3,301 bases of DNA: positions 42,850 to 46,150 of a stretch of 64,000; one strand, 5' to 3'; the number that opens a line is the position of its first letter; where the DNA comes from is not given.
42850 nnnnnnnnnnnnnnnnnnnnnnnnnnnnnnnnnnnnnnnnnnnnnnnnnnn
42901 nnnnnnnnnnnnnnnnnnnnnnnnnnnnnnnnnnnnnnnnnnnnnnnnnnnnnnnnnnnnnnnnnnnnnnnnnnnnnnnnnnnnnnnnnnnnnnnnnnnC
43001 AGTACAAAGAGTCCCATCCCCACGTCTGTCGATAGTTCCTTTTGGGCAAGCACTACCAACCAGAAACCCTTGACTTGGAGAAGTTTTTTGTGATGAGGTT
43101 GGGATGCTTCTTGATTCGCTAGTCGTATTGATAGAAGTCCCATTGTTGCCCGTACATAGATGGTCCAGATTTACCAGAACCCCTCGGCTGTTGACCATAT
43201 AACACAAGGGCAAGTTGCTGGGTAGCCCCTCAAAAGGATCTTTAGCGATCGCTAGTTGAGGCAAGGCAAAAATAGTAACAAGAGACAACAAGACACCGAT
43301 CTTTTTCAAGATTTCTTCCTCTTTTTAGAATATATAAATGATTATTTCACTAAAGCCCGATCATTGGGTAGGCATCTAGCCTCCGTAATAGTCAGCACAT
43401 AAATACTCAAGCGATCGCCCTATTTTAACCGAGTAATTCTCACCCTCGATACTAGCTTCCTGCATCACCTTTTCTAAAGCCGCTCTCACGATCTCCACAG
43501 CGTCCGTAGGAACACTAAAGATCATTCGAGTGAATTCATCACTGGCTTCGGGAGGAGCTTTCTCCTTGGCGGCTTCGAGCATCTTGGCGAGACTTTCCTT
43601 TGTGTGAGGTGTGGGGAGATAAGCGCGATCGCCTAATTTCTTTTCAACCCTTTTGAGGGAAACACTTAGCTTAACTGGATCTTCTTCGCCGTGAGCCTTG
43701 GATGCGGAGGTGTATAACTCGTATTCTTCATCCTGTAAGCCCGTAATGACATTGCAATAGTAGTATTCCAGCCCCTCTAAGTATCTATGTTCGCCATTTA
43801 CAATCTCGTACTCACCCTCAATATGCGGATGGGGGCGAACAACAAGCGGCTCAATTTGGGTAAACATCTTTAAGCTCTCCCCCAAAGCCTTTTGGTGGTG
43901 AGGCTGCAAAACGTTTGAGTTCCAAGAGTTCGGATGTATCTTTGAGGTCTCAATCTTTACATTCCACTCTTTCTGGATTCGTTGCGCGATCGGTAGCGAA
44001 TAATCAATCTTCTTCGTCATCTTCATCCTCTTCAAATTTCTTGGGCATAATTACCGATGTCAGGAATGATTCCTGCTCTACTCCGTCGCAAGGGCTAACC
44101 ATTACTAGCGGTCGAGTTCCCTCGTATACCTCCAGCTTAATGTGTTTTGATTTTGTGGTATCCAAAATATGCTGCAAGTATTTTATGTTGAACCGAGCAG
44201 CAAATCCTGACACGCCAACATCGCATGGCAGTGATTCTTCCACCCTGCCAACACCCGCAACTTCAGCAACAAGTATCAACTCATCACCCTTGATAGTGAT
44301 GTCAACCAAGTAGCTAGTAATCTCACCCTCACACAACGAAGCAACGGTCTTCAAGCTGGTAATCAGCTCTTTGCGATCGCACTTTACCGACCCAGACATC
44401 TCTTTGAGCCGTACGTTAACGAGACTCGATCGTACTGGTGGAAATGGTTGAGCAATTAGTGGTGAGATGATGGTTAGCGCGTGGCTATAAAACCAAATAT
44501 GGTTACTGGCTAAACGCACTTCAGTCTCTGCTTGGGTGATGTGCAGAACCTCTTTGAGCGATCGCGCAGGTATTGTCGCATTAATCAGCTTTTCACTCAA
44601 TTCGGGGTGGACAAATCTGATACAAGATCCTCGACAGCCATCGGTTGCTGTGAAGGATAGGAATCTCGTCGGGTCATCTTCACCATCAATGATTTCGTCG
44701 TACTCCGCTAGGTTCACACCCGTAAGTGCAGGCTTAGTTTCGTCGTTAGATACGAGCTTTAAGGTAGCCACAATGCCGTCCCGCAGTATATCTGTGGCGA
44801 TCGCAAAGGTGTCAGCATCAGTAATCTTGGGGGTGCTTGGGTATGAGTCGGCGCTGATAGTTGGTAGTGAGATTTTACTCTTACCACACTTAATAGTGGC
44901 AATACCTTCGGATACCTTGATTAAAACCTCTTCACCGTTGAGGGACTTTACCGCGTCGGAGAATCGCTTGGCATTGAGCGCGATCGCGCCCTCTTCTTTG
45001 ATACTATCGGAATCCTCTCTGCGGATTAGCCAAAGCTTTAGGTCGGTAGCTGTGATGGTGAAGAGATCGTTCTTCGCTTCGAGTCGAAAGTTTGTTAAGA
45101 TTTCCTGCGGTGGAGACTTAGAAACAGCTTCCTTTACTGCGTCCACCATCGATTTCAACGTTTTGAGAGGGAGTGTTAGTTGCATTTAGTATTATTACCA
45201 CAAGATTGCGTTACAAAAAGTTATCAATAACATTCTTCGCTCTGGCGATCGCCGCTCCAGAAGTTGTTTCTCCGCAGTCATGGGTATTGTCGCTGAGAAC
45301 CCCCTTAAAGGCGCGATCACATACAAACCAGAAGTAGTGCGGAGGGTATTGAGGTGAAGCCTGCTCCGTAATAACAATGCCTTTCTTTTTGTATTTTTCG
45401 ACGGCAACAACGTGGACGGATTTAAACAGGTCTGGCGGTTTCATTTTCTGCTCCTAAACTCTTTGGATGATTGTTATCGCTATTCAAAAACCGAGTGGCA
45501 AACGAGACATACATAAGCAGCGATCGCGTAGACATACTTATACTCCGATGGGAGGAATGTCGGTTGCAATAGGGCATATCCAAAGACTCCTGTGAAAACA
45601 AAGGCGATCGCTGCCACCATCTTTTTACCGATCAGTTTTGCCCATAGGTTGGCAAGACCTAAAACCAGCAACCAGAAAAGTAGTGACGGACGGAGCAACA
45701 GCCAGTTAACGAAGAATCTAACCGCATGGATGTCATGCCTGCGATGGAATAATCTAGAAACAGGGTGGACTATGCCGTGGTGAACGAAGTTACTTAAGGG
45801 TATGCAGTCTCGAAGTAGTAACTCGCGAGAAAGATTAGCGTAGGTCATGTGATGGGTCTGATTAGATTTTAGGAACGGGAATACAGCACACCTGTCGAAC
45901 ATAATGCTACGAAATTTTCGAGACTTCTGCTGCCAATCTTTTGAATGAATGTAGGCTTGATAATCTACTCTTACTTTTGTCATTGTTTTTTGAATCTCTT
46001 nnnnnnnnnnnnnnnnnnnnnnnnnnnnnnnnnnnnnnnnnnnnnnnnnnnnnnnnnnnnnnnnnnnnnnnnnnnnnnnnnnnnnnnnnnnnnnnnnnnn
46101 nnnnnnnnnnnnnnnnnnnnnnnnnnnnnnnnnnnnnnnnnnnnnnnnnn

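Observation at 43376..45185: Element-encoded sliding clamp paired with a ParB-like nuclease-domain gene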

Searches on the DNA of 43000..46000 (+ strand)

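Call 5: search_dna_similar(query=window:43000-46000:+, collection=phages, mode=distant)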
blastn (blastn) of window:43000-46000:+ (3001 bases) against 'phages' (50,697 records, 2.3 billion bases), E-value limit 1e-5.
No match.

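Call 6: search_dna_similar(query=window:43000-46000:+, collection=plasmids, mode=distant)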
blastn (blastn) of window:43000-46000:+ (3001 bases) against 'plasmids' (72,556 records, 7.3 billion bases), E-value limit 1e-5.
No match.
